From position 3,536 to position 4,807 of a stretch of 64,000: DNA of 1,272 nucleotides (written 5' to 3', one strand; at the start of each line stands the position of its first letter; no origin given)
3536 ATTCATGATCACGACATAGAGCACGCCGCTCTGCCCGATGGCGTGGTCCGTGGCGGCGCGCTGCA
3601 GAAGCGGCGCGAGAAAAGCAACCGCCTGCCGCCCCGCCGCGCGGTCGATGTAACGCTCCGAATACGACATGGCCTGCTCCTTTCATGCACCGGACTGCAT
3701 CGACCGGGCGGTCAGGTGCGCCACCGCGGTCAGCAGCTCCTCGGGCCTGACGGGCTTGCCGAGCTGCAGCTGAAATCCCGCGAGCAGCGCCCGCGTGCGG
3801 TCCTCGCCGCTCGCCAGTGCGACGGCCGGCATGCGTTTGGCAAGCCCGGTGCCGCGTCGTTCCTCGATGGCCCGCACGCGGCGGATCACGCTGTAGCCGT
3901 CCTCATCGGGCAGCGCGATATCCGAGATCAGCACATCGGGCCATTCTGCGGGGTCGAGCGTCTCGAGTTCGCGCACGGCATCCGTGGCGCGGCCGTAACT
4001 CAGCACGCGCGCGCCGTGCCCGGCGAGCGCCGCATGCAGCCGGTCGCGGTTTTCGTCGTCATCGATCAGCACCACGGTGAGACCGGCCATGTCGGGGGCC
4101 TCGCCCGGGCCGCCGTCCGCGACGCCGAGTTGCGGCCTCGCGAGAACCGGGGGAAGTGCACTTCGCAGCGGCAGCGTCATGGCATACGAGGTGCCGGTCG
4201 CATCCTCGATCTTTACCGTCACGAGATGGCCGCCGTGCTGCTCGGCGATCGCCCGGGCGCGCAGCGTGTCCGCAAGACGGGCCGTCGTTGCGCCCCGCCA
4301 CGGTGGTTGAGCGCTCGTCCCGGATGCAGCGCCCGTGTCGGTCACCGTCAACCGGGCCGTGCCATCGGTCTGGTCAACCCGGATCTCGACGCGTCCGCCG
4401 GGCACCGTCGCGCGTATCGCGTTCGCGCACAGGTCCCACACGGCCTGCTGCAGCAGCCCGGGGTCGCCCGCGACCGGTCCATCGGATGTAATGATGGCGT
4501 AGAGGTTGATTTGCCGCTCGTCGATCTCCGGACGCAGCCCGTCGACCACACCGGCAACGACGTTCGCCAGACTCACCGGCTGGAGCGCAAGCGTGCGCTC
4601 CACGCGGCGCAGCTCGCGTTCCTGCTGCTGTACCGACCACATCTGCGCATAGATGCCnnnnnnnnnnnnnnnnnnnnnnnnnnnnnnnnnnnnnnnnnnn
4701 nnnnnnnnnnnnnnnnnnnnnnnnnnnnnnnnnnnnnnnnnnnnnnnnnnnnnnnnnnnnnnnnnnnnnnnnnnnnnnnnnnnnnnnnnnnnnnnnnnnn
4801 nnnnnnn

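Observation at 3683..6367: ATM1-type ABC exporter fused to a degenerate histidine-kinase ATPase domain and an intact receiver domain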

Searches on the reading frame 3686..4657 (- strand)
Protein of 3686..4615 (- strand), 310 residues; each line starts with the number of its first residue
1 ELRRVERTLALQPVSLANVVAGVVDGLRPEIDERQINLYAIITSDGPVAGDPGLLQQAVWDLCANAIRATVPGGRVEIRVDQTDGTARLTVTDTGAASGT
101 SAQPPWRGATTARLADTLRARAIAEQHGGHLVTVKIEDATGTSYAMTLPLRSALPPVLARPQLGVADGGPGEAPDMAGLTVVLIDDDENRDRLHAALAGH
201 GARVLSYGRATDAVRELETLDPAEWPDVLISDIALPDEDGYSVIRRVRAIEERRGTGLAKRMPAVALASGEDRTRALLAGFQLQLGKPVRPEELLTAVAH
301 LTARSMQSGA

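Call 12: search_solved_structures(query=window:3686-4615:-, max_evalue=0.01, show_alignments=4)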
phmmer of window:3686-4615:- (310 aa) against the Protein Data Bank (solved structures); distinct sequences matched with E-value up to 0.01: 45.
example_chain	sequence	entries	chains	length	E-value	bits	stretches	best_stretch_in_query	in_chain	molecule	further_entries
8avv_A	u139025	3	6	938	3.4e-09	39.7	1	12-303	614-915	Bacteriophytochrome,Response regulator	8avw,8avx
3t6k_A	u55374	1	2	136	1.7e-08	37.5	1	180-305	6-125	Response regulator receiver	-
7c1j_A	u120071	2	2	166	2.7e-07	33.5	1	171-295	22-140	Histidine kinase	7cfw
4q20_A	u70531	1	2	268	1.1e-05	28.2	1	46-164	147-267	Sensor protein DivL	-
7z8n_A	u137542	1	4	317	1.1e-05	28.2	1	11-99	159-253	Histidine kinase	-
4ja2_A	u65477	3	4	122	1.5e-05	27.8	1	181-302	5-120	Response regulator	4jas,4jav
9jfj_A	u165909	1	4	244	2.4e-05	27.1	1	8-151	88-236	Sensor histidine kinase ZraS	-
2pkx_A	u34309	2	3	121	2.6e-05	27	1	216-305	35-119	Transcriptional regulatory protein phoP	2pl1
6azr_B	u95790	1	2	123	2.8e-05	26.9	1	196-302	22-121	Chemotaxis regulator-transmits chemoreceptor signals to flagelllar motor components CheY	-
3dge_C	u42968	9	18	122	3.3e-05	26.7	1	200-302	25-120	Response regulator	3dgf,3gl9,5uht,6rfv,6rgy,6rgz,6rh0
9lbr_A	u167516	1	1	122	8.7e-05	25.3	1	200-302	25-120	Response regulator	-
2ayz_A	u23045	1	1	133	0.00012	24.8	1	179-294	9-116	Sensor kinase protein rcsC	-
5e3j_A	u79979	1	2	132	0.00016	24.4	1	181-304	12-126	Response regulator RstA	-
5hm6_A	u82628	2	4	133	0.00017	24.3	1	181-304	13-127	BfmR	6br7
6vbf_A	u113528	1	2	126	0.00023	23.9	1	181-303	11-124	Two-component regulatory system response regulator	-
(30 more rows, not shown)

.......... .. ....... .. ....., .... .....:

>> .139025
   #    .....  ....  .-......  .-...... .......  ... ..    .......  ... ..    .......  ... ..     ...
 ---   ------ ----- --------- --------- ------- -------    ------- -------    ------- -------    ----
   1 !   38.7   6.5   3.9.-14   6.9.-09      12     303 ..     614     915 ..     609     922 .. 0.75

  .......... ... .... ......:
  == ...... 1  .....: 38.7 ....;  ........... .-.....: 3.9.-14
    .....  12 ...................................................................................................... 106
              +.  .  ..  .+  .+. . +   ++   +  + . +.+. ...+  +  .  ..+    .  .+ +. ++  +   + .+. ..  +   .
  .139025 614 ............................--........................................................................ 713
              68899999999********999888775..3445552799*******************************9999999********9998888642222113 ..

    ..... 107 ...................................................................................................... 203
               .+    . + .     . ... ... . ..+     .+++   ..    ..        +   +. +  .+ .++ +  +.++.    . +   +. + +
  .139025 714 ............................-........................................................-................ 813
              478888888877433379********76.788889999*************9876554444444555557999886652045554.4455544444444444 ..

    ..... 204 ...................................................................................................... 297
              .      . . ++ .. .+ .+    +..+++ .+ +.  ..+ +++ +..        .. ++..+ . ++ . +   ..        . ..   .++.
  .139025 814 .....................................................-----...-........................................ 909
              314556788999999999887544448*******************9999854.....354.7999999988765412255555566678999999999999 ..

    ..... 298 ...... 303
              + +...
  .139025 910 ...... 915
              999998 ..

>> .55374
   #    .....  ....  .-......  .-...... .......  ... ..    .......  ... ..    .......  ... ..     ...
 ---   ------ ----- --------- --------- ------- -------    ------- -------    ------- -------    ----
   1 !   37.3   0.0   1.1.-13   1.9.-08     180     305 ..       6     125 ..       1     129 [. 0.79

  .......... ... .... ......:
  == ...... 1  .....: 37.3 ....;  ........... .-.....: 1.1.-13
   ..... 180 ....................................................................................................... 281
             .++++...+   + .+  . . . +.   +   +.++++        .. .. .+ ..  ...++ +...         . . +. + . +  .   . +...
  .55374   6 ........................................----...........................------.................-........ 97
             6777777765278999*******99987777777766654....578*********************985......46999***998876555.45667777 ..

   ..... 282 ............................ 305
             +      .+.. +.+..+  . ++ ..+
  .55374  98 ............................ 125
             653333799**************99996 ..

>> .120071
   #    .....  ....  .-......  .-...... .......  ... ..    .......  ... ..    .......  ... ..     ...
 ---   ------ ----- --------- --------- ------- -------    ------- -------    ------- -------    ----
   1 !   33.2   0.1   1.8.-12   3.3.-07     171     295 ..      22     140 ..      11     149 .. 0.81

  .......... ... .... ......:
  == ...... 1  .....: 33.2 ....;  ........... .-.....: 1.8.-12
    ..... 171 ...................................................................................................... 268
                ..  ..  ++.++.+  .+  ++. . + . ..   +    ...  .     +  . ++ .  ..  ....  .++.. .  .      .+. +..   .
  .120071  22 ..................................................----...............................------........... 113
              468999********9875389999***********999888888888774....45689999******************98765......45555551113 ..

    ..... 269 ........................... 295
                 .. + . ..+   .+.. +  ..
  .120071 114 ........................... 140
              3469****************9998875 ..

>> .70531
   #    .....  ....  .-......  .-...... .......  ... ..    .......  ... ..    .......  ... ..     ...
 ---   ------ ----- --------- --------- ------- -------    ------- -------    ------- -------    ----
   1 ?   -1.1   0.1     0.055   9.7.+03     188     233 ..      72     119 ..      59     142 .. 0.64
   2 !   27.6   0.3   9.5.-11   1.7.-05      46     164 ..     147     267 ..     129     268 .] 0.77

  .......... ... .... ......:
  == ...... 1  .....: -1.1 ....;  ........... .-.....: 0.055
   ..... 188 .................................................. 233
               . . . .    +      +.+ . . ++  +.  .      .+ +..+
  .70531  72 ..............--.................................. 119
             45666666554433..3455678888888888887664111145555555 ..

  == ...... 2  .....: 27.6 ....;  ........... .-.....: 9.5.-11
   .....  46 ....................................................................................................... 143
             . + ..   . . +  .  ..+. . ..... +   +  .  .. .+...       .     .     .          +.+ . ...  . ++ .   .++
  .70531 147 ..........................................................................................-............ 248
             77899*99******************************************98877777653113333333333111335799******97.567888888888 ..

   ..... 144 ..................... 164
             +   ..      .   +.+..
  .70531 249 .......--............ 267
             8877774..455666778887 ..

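Call 37: find_related_loci(query=A2, collection=genome_contigs, flank=10000)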
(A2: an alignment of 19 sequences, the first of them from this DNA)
Query A2 (324 aa) in genome_contigs; peptide patterns used: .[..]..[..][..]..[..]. (x = any residue, [..] = any of these).
600 stretches matched a pattern (row limit reached: there are more); 61 encode a relative of the query (tblastn E <= 1e-3); 61 distinct loci.
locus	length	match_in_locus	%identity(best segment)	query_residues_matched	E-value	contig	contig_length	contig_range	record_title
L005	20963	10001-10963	48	1-315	2e-76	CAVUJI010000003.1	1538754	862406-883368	MAG: uncultured beta proteobacterium isolate MFD01721.bin.2.93 genome assembly, contig: contig_33501, whole genome shotg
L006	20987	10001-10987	43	1-324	2e-73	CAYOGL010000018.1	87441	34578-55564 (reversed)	MAG TPA_asm: uncultured Burkholderiales bacterium isolate SRP272529_co2_139 genome assembly, contig: NODE_292_length_874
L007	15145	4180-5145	44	1-318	6e-70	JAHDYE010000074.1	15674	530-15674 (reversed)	MAG: Burkholderiaceae bacterium isolate PRO11 NODE_4514_length_15674_cov_6.471605, whole genome shotgun sequence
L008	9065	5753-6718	44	1-315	2e-69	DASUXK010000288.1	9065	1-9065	MAG TPA_asm: Usitatibacter sp. isolate SMAG_U1867 k141_1435076, whole genome shotgun sequence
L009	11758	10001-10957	42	1-318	7e-66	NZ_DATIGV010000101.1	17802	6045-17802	MAG: Hydrogenophaga sp. isolate SMAG_U15620 k141_64138, whole genome shotgun sequence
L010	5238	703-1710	42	1-324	2e-65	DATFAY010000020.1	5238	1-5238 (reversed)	MAG TPA_asm: Piscinibacter sp. isolate SMAG_U8514 k141_523529, whole genome shotgun sequence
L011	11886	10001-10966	43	1-315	1e-65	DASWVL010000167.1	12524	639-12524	MAG TPA_asm: Zeimonas sp. isolate SMAG_U3629 k141_552094, whole genome shotgun sequence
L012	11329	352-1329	44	1-324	4e-65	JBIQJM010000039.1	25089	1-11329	MAG: Burkholderiales bacterium isolate mag.9f NODE_2565_length_25089, whole genome shotgun sequence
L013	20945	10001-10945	41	1-319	6e-65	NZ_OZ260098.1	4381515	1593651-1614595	MAG: Methyloversatilis sp. isolate CRY1-m2-bin02 chromosome 1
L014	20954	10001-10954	41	1-315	7e-64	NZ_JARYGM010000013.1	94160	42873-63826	MAG: Pigmentiphaga sp. isolate MAG5_BQ9 NODE_13_length_94160_cov_36.545412, whole genome shotgun sequence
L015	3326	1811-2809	41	1-321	2e-63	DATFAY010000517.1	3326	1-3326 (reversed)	MAG TPA_asm: Piscinibacter sp. isolate SMAG_U8514 k141_336421, whole genome shotgun sequence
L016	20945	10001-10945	43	1-319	1e-62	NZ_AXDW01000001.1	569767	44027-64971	Solimonas soli DSM 21787 K344DRAFT_scaffold00001.1_C, whole genome shotgun sequence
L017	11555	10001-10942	43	1-315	5e-62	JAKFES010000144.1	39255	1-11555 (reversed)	MAG: Burkholderiaceae bacterium isolate LC079 contig-124_875, whole genome shotgun sequence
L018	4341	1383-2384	40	1-315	9e-62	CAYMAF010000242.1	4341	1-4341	MAG TPA_asm: uncultured Gammaproteobacteria bacterium isolate SRP268622_co1_360 genome assembly, contig: NODE_51569_leng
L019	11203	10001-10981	40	1-321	1e-61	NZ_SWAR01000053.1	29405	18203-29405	Methylibium rhizosphaerae strain C1-9 scaffold_52, whole genome shotgun sequence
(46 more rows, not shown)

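Call 59: predict_structure(alignment_id=A2)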
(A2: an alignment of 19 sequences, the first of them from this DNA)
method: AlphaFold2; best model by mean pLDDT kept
length: 324 residues; sequences in the alignment: 19
mean_pLDDT: 85.7   pTM: 0.48
mean pLDDT of the five models: 85.7, 83.5, 82.6, 82.0, 81.1
residues with pLDDT >= 90: 195; 70-90: 87; 50-70: 17; < 50: 25
segments of 3 or more residues with pLDDT < 50: 113-116, 119-122, 168-184
pLDDT, mean of each block of 10 residues (from residue 1): 85 81 80 95 96 89 92 96 92 92 91 49 73 94 92 87 69 39 60 96 93 96 97 93 95 95 93 90 84 90 91 87 62
secondary structure, 60 per line:
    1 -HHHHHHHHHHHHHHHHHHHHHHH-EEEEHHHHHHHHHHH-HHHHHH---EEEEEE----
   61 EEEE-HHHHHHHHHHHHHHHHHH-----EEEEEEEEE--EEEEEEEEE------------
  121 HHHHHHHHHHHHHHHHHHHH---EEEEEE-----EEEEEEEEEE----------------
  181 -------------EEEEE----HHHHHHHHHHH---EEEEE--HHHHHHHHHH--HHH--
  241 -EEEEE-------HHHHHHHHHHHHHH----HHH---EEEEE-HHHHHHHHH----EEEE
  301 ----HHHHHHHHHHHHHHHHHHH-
elements in order: H2-24 E26-29 H30-40 H42-47 E51-56 E61-64 H66-83 E89-97 E100-108 H121-140 E144-149 E155-164 E194-198 H203-213 E217-221 H224-233 E242-246 H254-267 E278-282 H284-292 E297-300 H305-323

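Call 63: fold_search(model_id=the predicted structure, library=pdb)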
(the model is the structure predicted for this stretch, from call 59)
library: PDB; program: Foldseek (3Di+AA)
matches with E <= 10: 1509; with E <= 0.001: 639
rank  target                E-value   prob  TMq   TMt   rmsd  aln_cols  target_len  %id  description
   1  6qrj                  4.2e-17  1.00  0.37  0.26  18.7       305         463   21  Crystal structure of ShkA full-length in complex with AMPPNP (released 2020-01-08)
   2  6rh0_B                1.1e-11  1.00  0.37  0.50  12.2       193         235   19  Revisiting pH-gated conformational switch. Complex HK853-RR468 pH 5.5 (released 2020-02-19)
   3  6rgz_A                2.8e-11  1.00  0.37  0.50  11.1       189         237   16  Revisiting pH-gated conformational switch. Complex HK853-RR468 pH 6.5 (released 2020-02-19)
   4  3a0y_B                2.9e-11  1.00  0.36  0.76   5.0       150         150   20  Catalytic domain of histidine kinase ThkA (TM1359) (nucleotide free form 3: 1,2-propanediol, orthorombic) (released 2009-10-20)
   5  6rh8_A                6.1e-11  1.00  0.37  0.49  11.0       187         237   16  Revisiting pH-gated conformational switch. Complex HK853 mutant H260A -RR468 mutant D53A pH 5.3 (released 2020-02-19)
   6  3a0z_B                6.4e-11  1.00  0.36  0.77   5.2       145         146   20  Catalytic domain of histidine kinase ThkA (TM1359) (nucleotide free form 4: isopropanol, orthorombic) (released 2009-10-20)
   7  6rgy_B                6.4e-11  1.00  0.37  0.50  11.0       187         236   16  Revisiting pH-gated conformational switch. Complex HK853-RR468 pH 7.5 (released 2020-02-19)
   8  6rfv_B                8.7e-11  1.00  0.37  0.51   9.7       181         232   17  Revisiting pH-gated conformational switch. Complex HK853-RR468 pH 7 (released 2020-02-19)
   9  8f71_B                8.7e-11  1.00  0.36  0.57  14.1       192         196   21  Crystal structure of the histidine kinase domain of bacteriophytochrome RpBphP2 (released 2023-11-22)
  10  3a0z_A                9.2e-11  1.00  0.37  0.78   5.0       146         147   21  Catalytic domain of histidine kinase ThkA (TM1359) (nucleotide free form 4: isopropanol, orthorombic) (released 2009-10-20)
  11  9jfj_C                9.2e-11  1.00  0.36  0.49  14.4       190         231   25  Crystal structure of the cytoplasmic domain of ZraS in ADP-bound form (released 2025-03-26)
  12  3a0t                  9.8e-11  1.00  0.37  0.76   4.4       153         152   20  Catalytic domain of histidine kinase ThkA (TM1359) in complex with ADP and Mg ion (trigonal) (released 2009-10-20)
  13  6azr_A                1.0e-10  1.00  0.36  0.49  10.0       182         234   17  Crystal structure of the T264A HK853cp-BeF3-RR468 complex (released 2017-12-27)
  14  6rfv_A                1.1e-10  1.00  0.36  0.50  11.9       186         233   18  Revisiting pH-gated conformational switch. Complex HK853-RR468 pH 7 (released 2020-02-19)
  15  9a5d_A                1.2e-10  1.00  0.37  0.20  11.1       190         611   19  Integrative model of WALK-YYCH by crosslinking MS and deep learning (released 2024-09-18)
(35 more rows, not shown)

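Call 75: search_protein_representatives(alignment_id=A2)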
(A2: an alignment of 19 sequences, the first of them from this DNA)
Query: 19 sequences, 328 profile positions. Proteins with E-value up to 0.001 (for the whole library): 902467; up to 1e-10: 312098; up to 1e-30: 18860. The best 150 are listed.
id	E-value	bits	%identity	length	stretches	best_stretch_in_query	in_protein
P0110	2.3e-116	405.2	-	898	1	1-324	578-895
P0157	4.2e-109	381.3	-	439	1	1-320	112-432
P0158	7.6e-109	380.5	-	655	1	1-324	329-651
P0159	8.6e-108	377.0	-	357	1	1-319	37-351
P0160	6.7e-107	374.1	-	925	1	1-323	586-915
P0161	1.3e-102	359.9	-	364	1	1-323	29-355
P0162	7.1e-96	337.8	-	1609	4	28-324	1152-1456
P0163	1.4e-94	333.5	-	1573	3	28-324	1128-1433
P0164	5.4e-92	325.1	-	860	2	22-324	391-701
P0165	2.7e-89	316.2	-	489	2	22-324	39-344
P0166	3.2e-89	316.0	-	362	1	1-326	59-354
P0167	1.9e-88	313.4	-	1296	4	30-323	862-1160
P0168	3.6e-88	312.5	-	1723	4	22-324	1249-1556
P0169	3.7e-87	309.2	-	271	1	63-323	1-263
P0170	6.3e-87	308.4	-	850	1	22-319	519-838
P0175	5.9e-85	302.0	-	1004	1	22-324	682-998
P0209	9.7e-78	278.2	-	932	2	22-324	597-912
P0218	4.9e-77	275.9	-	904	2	21-323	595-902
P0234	2.4e-75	270.3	-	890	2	26-324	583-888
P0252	5.5e-74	265.9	-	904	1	22-325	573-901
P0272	7.9e-73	262.1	-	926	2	22-320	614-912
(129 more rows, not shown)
